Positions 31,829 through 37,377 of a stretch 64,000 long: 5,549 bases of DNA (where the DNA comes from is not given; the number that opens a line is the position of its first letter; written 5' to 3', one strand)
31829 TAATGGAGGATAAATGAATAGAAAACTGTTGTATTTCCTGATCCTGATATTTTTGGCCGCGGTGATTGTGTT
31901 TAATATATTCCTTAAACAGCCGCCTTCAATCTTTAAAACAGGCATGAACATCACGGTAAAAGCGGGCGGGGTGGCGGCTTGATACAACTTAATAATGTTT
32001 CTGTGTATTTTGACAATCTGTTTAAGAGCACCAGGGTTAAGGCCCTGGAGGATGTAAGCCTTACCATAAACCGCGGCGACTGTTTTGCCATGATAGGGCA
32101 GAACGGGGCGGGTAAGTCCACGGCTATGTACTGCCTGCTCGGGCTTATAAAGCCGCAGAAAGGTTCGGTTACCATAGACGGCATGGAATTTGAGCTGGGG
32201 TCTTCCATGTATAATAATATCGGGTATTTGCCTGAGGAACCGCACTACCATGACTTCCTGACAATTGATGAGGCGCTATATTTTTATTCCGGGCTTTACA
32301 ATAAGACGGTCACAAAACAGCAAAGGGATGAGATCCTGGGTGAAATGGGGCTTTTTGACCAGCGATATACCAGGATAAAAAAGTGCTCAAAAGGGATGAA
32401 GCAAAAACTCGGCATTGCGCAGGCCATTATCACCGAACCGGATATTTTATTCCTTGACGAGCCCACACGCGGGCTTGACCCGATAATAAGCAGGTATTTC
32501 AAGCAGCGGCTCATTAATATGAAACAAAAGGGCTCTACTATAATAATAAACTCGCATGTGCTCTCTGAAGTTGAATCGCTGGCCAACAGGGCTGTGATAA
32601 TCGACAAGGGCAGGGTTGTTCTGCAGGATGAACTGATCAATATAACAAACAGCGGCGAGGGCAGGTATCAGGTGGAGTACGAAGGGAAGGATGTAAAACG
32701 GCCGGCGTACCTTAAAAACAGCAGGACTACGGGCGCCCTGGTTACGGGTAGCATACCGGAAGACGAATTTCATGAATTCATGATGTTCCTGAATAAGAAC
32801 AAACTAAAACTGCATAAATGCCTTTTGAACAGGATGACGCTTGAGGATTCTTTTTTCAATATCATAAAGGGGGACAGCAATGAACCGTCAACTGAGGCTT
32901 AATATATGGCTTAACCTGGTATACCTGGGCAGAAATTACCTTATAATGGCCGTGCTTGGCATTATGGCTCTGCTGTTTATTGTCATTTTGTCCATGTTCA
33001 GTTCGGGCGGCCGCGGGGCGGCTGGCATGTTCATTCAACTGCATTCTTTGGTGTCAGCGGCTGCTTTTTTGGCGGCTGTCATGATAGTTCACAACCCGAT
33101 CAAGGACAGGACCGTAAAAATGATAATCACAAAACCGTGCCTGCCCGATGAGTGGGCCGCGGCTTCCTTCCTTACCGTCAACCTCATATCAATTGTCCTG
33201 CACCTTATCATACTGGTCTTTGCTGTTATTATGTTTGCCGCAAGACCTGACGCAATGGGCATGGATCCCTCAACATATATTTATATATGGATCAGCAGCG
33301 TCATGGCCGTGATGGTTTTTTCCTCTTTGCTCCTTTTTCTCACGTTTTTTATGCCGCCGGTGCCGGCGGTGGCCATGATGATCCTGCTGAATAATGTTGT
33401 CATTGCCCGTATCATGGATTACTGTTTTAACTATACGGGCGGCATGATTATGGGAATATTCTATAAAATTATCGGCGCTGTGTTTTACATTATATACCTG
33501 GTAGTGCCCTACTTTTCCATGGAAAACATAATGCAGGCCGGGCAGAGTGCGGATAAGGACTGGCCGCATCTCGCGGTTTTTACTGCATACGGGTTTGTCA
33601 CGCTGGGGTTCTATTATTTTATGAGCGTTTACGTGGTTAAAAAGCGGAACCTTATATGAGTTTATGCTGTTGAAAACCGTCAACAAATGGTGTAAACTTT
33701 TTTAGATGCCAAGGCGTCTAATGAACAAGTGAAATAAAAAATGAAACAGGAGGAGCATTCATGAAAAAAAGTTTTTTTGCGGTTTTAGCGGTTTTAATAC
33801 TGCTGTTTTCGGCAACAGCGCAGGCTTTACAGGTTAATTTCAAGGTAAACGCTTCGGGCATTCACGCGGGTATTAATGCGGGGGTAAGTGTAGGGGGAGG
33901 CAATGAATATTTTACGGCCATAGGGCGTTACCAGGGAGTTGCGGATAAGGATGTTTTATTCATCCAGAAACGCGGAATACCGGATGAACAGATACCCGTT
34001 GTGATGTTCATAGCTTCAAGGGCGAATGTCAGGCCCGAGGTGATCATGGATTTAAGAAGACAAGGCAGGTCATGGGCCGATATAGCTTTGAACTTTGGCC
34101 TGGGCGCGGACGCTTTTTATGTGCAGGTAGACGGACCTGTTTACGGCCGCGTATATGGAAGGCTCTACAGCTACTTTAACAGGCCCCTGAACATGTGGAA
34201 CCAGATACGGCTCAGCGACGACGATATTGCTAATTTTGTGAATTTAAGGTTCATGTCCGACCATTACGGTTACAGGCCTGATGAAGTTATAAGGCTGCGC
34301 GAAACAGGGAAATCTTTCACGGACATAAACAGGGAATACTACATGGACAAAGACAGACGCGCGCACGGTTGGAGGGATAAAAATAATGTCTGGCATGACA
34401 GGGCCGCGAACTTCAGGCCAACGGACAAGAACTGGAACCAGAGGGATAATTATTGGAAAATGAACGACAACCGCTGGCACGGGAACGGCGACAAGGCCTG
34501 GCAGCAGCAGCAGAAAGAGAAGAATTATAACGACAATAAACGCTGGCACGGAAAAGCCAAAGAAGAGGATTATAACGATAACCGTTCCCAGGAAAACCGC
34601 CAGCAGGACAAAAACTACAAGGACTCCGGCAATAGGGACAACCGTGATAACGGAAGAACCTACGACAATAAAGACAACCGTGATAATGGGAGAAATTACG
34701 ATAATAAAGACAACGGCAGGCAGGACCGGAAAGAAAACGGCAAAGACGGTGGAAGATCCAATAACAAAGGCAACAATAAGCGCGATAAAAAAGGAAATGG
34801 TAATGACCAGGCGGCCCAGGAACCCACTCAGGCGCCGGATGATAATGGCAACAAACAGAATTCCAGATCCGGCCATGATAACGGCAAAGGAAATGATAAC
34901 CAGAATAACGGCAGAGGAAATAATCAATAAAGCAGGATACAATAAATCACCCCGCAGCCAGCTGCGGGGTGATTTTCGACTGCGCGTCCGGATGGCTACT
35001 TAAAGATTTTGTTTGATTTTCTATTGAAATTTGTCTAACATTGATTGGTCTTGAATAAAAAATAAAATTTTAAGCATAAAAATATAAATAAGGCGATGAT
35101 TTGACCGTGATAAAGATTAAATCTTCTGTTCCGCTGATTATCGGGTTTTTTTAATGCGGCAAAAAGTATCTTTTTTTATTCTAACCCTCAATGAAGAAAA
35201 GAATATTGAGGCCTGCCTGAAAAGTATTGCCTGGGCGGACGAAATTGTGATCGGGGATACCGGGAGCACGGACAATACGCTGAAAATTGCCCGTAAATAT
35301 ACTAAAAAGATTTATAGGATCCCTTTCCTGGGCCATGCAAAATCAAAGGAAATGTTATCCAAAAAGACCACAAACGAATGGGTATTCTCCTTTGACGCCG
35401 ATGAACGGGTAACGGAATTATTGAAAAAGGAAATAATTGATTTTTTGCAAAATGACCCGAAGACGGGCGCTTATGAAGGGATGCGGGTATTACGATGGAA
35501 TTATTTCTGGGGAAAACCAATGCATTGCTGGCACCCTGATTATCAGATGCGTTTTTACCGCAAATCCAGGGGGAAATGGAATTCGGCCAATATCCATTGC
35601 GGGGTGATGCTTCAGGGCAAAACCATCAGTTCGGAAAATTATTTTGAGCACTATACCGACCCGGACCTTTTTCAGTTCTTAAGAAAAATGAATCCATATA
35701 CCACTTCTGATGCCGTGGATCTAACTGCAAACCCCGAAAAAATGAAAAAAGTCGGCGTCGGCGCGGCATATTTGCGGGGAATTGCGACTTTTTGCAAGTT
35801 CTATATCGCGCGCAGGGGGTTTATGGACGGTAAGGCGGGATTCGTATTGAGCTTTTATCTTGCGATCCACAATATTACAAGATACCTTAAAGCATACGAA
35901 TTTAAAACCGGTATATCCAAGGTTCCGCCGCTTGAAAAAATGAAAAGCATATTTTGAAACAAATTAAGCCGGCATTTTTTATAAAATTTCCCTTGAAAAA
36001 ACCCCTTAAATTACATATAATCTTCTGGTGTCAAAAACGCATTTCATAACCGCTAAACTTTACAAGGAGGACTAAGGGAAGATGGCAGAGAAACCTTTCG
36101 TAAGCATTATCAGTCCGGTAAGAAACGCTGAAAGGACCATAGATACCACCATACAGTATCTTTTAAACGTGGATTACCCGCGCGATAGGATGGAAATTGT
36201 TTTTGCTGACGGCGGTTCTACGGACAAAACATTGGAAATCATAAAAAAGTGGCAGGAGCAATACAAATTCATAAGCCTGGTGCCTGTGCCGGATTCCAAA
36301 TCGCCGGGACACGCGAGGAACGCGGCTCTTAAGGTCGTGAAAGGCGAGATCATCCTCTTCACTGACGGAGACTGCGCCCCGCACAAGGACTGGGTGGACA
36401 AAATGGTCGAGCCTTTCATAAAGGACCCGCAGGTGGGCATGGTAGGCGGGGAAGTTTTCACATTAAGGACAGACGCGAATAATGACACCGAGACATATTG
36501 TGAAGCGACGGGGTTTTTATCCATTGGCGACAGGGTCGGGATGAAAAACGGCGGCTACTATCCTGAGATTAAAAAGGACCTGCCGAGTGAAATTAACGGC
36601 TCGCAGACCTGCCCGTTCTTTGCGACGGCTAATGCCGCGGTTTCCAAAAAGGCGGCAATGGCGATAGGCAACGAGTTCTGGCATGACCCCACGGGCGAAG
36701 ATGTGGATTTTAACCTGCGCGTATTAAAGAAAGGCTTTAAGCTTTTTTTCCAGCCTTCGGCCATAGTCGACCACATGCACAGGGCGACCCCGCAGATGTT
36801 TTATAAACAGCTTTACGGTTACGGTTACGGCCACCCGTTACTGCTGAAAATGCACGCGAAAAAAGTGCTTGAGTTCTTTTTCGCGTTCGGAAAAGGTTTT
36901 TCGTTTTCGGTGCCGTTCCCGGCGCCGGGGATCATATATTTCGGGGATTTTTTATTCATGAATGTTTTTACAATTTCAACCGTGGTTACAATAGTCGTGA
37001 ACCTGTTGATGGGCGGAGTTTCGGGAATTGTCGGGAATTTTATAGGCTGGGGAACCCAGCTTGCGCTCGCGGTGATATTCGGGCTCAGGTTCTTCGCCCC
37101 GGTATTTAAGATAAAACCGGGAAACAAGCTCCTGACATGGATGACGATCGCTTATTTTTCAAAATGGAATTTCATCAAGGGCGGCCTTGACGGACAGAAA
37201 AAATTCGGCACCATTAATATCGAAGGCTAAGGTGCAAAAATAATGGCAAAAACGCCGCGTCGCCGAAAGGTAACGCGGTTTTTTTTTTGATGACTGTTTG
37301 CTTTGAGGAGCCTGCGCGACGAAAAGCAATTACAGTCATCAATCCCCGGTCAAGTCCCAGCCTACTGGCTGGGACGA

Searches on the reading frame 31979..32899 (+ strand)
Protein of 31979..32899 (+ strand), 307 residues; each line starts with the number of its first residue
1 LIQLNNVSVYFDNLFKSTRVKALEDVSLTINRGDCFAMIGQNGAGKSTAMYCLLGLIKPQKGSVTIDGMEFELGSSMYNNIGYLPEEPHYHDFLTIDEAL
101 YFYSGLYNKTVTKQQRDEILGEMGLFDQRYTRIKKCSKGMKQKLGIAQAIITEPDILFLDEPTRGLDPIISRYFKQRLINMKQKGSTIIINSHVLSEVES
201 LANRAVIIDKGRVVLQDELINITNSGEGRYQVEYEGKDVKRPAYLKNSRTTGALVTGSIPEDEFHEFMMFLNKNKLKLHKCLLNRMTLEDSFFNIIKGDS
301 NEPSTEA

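Call 56: search_protein_families(library=pfam, proteins=[window:31979-32899:+], max_evalue=0.001)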
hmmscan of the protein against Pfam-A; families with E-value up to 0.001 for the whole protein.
window:31979-32899:+ (307 aa): 2 families
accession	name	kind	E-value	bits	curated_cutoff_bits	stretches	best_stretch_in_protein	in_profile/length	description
PF00005.33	ABC_tran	-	4e-31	108.9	25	1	23-163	1-136/137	ABC transporter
PF13304.12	AAA_21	-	2.2e-11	44.8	27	1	129-193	231-298/304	AAA domain, putative AbiEii toxin, Type IV TA system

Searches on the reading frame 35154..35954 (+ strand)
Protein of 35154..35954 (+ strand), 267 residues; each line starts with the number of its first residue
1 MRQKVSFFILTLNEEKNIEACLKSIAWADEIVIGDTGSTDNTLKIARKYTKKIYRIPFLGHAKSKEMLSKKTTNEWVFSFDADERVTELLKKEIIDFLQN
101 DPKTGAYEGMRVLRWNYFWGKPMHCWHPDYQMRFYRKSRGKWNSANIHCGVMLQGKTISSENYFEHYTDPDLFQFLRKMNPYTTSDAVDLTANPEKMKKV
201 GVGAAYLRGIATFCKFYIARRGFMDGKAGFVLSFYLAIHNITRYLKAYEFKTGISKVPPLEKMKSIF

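Call 57: search_protein_families(library=pfam, proteins=[window:35154-35954:+], max_evalue=0.001)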
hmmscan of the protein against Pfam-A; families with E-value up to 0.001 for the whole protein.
window:35154-35954:+ (267 aa): 1 family
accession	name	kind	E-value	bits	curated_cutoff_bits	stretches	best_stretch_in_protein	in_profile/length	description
PF00535.33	Glycos_transf_2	-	1e-15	58.5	23.3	1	6-148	1-153/168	Glycosyl transferase family 2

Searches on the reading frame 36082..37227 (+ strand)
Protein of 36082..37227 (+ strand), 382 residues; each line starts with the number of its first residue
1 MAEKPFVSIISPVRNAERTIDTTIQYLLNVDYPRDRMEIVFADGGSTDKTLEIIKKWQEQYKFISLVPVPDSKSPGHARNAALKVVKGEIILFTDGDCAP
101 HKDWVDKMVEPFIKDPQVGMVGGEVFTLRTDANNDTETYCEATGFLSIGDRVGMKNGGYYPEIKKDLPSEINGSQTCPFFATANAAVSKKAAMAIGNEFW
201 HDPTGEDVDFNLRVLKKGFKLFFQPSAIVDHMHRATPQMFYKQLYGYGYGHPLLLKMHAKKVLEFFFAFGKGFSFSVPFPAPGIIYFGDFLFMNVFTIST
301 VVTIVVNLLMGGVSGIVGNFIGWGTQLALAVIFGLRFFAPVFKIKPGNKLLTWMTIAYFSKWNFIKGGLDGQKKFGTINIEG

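Call 57: search_protein_families(library=pfam, proteins=[window:36082-37227:+], max_evalue=0.001)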
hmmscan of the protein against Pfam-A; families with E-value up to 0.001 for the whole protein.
window:36082-37227:+ (382 aa): 4 families
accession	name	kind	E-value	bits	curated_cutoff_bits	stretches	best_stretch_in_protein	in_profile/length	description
PF00535.33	Glycos_transf_2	-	1.6e-24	87.2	23.3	1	8-122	1-113/168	Glycosyl transferase family 2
PF13641.12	Glyco_tranf_2_3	-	3.7e-17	63.6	27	1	7-243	3-223/230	Glycosyltransferase like family 2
PF10111.15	Glyco_tranf_2_2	-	6.5e-11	42.7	27.3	1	8-110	1-104/276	Glycosyltransferase like family 2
PF13632.12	Glyco_trans_2_3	-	1.3e-10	41.9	27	1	90-302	1-153/198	Glycosyl transferase family group 2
